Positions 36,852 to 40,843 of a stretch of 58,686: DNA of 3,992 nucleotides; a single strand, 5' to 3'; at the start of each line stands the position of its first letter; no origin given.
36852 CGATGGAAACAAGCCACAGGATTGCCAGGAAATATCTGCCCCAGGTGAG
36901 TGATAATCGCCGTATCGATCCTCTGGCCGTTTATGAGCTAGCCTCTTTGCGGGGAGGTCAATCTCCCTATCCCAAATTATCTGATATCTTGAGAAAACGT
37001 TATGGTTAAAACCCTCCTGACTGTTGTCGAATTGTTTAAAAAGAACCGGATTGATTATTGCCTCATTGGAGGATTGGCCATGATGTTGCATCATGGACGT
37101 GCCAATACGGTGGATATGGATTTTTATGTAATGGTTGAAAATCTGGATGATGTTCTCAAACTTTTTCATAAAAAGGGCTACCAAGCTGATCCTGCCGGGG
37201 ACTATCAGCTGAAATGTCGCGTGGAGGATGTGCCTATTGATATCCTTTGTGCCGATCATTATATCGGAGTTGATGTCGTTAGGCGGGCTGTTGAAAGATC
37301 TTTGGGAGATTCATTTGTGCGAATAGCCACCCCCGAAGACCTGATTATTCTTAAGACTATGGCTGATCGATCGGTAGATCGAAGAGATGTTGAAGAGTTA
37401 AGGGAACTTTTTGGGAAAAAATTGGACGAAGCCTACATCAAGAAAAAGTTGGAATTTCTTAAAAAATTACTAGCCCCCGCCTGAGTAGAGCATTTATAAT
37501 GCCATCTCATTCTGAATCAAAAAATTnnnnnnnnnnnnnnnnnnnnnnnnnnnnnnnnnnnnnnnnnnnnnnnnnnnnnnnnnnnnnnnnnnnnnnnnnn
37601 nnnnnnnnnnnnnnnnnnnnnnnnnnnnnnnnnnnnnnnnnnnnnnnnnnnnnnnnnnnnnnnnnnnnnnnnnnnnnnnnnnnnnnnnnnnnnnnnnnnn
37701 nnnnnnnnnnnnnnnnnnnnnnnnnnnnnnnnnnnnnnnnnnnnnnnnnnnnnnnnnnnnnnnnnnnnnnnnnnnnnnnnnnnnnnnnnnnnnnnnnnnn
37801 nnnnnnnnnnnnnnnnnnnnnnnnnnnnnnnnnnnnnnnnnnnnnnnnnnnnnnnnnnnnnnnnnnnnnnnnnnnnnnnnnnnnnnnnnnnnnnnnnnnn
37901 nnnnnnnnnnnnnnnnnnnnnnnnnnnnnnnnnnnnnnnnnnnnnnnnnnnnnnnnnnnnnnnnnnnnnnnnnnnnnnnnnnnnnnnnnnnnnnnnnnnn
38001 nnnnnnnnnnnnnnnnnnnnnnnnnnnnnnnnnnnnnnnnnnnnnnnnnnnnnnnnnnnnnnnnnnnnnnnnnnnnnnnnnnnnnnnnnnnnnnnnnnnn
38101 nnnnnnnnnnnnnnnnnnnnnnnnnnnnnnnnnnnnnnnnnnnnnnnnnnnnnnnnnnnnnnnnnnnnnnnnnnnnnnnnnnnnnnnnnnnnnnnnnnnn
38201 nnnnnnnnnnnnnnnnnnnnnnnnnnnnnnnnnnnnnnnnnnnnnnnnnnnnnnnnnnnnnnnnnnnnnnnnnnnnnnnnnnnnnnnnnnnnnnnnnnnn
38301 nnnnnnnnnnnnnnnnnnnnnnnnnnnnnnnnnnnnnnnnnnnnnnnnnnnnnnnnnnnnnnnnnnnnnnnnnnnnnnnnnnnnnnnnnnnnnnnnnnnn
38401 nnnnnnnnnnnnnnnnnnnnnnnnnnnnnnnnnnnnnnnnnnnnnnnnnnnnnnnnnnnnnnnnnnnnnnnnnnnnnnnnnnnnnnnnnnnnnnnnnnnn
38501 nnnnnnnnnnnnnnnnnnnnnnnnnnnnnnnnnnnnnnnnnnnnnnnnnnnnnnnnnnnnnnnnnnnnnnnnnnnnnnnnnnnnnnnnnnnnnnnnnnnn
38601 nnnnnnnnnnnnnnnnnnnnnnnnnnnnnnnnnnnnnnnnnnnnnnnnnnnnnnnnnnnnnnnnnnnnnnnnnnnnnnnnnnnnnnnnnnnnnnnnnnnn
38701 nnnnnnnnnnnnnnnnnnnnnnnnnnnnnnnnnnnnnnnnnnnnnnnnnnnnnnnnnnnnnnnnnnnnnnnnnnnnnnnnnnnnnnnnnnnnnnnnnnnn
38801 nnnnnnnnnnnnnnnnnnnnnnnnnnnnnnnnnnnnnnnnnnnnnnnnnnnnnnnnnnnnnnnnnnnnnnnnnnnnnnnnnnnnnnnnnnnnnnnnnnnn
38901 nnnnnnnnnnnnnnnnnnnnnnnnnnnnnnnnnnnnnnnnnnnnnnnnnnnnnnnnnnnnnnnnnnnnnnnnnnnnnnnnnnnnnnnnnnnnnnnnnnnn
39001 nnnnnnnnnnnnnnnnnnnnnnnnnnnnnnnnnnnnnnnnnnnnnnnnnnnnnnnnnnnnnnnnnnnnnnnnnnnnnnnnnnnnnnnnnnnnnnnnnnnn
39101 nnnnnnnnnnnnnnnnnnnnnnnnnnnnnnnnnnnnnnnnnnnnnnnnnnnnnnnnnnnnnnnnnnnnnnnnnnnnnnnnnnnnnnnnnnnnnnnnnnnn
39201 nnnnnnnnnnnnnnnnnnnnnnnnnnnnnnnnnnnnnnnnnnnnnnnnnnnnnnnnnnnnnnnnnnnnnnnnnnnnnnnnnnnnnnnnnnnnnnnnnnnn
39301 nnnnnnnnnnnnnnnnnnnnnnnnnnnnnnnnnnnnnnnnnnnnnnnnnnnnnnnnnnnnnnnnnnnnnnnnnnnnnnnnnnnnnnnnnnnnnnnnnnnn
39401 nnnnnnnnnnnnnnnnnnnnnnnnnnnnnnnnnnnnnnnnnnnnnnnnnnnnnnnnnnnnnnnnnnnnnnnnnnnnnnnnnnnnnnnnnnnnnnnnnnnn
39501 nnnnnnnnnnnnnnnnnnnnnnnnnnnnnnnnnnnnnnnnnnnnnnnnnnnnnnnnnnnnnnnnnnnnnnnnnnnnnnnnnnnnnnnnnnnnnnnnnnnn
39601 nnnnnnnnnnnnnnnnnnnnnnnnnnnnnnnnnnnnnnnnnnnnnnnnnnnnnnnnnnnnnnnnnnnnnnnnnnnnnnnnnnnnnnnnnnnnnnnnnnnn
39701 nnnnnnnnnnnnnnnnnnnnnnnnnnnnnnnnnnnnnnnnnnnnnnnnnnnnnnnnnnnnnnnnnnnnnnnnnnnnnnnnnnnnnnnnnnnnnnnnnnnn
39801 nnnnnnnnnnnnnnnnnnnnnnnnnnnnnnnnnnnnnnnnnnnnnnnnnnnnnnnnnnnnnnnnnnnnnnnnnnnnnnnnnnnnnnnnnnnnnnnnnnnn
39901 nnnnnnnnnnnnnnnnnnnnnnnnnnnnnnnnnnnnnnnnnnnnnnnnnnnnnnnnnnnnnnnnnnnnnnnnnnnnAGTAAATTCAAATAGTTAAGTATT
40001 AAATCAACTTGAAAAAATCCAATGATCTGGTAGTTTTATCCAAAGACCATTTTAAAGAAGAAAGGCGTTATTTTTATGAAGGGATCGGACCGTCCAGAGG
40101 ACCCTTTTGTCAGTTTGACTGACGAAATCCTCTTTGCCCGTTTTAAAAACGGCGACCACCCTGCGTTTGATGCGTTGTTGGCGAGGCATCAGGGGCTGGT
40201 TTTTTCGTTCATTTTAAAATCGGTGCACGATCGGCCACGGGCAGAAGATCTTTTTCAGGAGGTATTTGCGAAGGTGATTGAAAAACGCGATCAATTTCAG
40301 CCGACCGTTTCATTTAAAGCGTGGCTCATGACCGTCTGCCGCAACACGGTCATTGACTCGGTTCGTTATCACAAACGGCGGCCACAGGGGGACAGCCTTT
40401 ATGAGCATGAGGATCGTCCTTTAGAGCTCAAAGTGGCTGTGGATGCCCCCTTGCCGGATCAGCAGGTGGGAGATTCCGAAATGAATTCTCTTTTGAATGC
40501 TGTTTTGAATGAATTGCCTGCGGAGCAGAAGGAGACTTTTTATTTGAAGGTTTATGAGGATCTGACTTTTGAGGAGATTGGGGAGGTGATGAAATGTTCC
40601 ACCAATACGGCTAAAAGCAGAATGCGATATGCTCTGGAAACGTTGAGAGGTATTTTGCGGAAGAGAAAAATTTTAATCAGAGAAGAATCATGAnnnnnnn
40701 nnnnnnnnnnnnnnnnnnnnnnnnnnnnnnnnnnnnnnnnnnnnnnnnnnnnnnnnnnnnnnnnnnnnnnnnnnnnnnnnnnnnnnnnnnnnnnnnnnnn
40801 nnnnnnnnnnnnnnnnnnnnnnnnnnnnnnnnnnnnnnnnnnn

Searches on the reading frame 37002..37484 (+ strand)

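Call 45: search_protein_families(library=pfam, proteins=[window:37002-37484:+], max_evalue=0.00001)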
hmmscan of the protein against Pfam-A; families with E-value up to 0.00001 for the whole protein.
window:37002-37484:+ (160 aa): 2 families
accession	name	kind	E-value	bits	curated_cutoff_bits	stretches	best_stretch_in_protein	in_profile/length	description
PF09970.15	DUF2204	-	3.3e-11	43.6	20.3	1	3-153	3-167/181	Nucleotidyl transferase of unknown function (DUF2204)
PF19502.5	DUF6036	-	2.6e-06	27.8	23.6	0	13-132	15-117/164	Nucleotidyltransferase of unknown function (DUF6036)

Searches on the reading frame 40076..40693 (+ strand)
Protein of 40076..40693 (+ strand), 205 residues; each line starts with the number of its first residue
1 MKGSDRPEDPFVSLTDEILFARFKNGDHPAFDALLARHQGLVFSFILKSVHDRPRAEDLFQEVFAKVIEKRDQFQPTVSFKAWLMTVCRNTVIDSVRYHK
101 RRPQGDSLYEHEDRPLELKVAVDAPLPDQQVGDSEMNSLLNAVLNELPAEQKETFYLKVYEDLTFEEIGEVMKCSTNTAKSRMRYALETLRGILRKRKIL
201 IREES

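Call 45: search_protein_families(library=pfam, proteins=[window:40076-40693:+], max_evalue=0.00001)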
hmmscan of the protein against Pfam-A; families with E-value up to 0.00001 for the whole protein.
window:40076-40693:+ (205 aa): 4 families
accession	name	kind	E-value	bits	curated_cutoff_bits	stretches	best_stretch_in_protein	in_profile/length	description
PF04542.20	Sigma70_r2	-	1e-16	60.9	24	1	34-102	1-71/71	Sigma-70 region 2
PF08281.18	Sigma70_r4_2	-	1.1e-10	41.4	25.7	1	140-190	4-54/54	Sigma-70, region 4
PF04545.22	Sigma70_r4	-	1.5e-10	40.8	24.1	1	143-191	1-49/50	Sigma-70, region 4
PF07638.17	Sigma70_ECF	-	1.2e-07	32.3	21.1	1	24-189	12-178/185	ECF sigma factor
